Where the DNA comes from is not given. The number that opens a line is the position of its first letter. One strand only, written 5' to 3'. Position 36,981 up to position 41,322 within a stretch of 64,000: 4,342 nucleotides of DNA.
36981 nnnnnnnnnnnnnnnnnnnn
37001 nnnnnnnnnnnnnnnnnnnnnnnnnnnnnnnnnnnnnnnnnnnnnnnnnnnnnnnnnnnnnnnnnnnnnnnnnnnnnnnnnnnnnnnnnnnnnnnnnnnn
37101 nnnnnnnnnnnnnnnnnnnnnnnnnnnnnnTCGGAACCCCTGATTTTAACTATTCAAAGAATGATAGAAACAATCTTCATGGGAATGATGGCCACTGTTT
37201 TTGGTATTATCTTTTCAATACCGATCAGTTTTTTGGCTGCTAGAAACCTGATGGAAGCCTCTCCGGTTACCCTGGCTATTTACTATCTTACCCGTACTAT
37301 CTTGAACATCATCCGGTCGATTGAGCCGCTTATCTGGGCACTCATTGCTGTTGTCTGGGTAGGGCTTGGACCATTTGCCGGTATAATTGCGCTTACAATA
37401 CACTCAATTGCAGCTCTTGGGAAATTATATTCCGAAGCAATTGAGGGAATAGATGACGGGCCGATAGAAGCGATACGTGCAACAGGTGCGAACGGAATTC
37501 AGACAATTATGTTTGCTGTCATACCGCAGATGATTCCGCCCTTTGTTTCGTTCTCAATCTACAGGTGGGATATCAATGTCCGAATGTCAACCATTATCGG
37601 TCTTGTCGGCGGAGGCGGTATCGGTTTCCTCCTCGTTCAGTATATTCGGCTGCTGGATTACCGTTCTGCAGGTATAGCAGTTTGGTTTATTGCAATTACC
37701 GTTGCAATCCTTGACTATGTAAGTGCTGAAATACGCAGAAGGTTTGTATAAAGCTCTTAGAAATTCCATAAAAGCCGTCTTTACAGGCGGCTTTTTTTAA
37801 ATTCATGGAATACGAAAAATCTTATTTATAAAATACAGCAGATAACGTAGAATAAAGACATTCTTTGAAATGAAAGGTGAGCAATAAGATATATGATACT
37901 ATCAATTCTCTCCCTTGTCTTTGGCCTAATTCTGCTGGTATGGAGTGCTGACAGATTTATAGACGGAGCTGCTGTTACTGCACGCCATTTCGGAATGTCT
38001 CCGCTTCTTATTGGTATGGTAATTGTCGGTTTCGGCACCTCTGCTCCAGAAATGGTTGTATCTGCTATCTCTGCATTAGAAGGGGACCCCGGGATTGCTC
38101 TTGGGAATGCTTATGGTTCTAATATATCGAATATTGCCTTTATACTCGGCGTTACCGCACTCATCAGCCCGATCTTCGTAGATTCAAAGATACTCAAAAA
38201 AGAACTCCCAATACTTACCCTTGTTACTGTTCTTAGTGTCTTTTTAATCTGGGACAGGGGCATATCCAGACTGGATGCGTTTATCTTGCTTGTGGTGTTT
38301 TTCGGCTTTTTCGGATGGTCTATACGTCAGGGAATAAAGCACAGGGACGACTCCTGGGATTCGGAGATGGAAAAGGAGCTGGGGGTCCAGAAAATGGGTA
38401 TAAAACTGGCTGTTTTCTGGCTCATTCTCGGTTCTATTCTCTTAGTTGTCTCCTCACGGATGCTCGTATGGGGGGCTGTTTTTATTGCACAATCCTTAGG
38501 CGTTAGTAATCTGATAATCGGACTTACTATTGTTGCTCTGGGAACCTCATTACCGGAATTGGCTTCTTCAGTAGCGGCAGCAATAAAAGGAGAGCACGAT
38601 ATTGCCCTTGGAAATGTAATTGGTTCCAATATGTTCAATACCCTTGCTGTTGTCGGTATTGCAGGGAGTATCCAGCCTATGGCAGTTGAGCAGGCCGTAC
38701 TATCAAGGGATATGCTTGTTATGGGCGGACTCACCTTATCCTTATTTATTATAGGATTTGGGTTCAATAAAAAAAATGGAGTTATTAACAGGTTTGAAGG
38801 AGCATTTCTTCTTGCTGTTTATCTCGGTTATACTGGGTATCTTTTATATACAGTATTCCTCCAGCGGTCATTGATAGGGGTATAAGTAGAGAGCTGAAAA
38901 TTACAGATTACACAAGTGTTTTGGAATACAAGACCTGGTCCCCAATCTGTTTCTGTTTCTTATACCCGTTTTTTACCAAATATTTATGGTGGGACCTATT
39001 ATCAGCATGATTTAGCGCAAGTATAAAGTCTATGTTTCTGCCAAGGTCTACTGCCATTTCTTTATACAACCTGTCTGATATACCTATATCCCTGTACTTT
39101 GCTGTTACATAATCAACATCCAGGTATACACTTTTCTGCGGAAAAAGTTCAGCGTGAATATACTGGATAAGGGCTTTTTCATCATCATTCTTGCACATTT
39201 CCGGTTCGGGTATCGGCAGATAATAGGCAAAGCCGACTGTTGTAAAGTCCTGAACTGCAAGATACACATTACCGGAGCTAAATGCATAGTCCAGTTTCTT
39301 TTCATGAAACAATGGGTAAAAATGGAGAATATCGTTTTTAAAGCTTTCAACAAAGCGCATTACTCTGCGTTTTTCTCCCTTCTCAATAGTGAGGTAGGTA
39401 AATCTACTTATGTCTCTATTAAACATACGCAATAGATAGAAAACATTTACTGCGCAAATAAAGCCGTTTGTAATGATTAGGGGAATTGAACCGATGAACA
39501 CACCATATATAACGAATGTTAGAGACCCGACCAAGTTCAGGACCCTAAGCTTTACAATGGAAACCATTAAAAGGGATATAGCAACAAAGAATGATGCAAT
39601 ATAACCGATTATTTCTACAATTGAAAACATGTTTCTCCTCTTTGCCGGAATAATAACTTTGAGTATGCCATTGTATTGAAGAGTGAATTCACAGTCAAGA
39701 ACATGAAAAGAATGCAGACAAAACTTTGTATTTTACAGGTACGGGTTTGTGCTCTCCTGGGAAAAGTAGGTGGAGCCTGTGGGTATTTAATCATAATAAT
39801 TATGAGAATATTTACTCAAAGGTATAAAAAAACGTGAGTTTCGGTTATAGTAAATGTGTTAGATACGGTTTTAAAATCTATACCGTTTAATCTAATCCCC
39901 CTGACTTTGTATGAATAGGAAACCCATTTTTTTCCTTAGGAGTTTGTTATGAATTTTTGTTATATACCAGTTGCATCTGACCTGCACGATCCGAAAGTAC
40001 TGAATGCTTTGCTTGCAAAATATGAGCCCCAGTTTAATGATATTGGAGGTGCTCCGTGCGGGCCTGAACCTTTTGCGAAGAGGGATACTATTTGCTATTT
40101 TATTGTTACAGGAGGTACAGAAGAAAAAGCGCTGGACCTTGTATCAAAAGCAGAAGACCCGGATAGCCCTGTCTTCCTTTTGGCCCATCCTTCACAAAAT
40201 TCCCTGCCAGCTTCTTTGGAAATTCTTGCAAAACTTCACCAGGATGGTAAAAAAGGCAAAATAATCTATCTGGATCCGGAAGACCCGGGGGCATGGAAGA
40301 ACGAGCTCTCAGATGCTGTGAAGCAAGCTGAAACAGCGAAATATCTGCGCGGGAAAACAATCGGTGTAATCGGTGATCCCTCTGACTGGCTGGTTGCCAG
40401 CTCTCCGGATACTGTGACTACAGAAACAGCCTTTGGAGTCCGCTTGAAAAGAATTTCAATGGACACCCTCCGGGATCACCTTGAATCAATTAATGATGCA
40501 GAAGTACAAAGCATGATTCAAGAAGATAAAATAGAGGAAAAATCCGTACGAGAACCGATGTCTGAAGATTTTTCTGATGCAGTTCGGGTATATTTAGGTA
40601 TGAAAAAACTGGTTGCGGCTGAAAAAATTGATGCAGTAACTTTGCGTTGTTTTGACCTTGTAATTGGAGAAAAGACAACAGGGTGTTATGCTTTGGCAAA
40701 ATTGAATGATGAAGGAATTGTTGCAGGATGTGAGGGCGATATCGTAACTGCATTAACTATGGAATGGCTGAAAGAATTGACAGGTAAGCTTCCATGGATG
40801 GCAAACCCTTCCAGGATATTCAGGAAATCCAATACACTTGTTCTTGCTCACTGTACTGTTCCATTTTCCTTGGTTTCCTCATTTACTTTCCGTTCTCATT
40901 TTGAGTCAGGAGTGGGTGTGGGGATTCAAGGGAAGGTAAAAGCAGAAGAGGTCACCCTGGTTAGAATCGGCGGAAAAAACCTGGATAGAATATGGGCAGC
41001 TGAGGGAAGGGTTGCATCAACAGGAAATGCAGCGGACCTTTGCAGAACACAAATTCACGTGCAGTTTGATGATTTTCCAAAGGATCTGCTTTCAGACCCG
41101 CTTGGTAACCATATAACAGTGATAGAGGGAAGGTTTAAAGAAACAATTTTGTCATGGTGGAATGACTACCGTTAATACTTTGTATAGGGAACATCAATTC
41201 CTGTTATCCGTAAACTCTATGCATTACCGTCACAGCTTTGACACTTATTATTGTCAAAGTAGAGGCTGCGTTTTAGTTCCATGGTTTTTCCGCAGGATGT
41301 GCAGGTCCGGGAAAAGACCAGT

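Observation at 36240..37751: PhnE-type ABC permease with a 230-aa N-terminal extension containing extra TMs and an extracytoplasmic acidic domain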

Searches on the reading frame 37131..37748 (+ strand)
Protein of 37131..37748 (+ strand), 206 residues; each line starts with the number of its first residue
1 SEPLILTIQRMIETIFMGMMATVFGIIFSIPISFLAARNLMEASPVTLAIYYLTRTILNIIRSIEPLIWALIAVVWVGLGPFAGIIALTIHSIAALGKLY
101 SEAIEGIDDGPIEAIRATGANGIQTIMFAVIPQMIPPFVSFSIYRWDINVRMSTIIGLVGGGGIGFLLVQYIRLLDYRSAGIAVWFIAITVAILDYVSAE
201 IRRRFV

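Call 31: search_protein_families(library=ncbifam, proteins=[window:37131-37748:+], max_evalue=10)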
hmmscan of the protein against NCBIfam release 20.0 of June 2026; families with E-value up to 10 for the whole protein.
seq(206 aa): 12 families
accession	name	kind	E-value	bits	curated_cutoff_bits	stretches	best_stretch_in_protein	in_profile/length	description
TIGR01097.1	PhnE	equivalog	5.5e-75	252.1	216.7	1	8-205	58-251/252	phosphonate ABC transporter, permease protein PhnE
NF008049.0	PRK10782.1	subfamily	3.2e-12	46.6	212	1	4-186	5-193/217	methionine ABC transporter permease MetI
TIGR03416.1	ABC_choXWV_perm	equivalog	1.9e-09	37.4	363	1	9-193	86-261/267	choline ABC transporter permease subunit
TIGR03003.1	ectoine_ehuD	equivalog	6.3e-05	23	205.2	1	11-139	20-144/212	ectoine/hydroxyectoine ABC transporter permease subunit EhuD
NF008336.0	PRK11122.1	equivalog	0.00027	20.7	248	1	6-129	18-139/222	arginine ABC transporter permease ArtM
NF007545.0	PRK10160.1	equivalog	0.001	18.6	342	1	52-204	113-266/275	taurine ABC transporter permease TauC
NF040733.1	ABC_perm_U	equivalog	0.0017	17.8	295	1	9-176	52-216/251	ABC transporter permease subunit SaoP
NF008196.0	PRK10952.1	equivalog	0.002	17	439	1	14-200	149-327/356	glycine betaine/L-proline ABC transporter permease ProW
NF011691.0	PRK15111.1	equivalog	0.0025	17.4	379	1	55-140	132-218/296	putrescine export ABC transporter permease SapC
NF007044.0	PRK09497.1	equivalog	0.0043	16.6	348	1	50-163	122-232/285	spermidine/putrescine ABC transporter permease PotB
NF008470.0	PRK11365.1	equivalog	0.18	11.1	347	1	54-202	97-245/263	aliphatic sulfonate ABC transporter permease SsuC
NF011680.0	PRK15100.1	equivalog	0.69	9.7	300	1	17-134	21-141/222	cystine ABC transporter permease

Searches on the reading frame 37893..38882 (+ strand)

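Call 45: search_protein_families(library=pfam, proteins=[window:37893-38882:+], max_evalue=0.001)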
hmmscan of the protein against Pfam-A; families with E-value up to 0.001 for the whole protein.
window:37893-38882:+ (330 aa): 1 family
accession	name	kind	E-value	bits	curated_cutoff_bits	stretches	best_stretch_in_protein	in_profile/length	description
PF01699.29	Na_Ca_ex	-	1.8e-68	229.7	24.9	2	173-318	2-150/151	Sodium/calcium exchanger protein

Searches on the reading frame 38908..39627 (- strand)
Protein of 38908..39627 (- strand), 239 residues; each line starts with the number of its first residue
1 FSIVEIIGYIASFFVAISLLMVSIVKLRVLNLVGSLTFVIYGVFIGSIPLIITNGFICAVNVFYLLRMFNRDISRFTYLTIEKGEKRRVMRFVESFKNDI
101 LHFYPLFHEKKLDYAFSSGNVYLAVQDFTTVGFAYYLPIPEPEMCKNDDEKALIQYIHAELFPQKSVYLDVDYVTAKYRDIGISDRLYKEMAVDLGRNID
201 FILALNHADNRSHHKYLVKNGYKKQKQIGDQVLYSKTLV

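Call 45: search_protein_families(library=pfam, proteins=[window:38908-39627:-], max_evalue=0.001)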
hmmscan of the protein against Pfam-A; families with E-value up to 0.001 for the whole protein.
window:38908-39627:- (239 aa): 1 family
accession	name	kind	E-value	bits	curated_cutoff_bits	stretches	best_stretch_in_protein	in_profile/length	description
PF10688.14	Imp-YgjV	-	2.6e-05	24.5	23.5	1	3-70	90-157/159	Bacterial inner membrane protein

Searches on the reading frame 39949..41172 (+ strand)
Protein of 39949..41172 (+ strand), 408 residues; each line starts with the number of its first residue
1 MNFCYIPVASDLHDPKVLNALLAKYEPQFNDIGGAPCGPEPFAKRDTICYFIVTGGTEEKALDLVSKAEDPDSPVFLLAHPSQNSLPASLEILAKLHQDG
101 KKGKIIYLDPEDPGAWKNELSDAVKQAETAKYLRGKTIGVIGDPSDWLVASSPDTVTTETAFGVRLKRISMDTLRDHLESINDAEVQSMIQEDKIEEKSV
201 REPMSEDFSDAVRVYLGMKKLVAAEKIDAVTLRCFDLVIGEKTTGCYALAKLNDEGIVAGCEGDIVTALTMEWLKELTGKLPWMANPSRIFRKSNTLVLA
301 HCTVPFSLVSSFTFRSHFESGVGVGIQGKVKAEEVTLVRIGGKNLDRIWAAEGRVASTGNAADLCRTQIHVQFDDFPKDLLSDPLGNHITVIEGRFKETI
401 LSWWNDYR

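Call 45: search_protein_families(library=pfam, proteins=[window:39949-41172:+], max_evalue=0.001)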
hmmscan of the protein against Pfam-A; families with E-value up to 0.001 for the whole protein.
window:39949-41172:+ (408 aa): 1 family
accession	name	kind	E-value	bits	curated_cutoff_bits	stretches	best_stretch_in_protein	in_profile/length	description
PF24856.1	AraA_central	-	4.8e-08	34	24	1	153-277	17-145/148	L-arabinose isomerase central domain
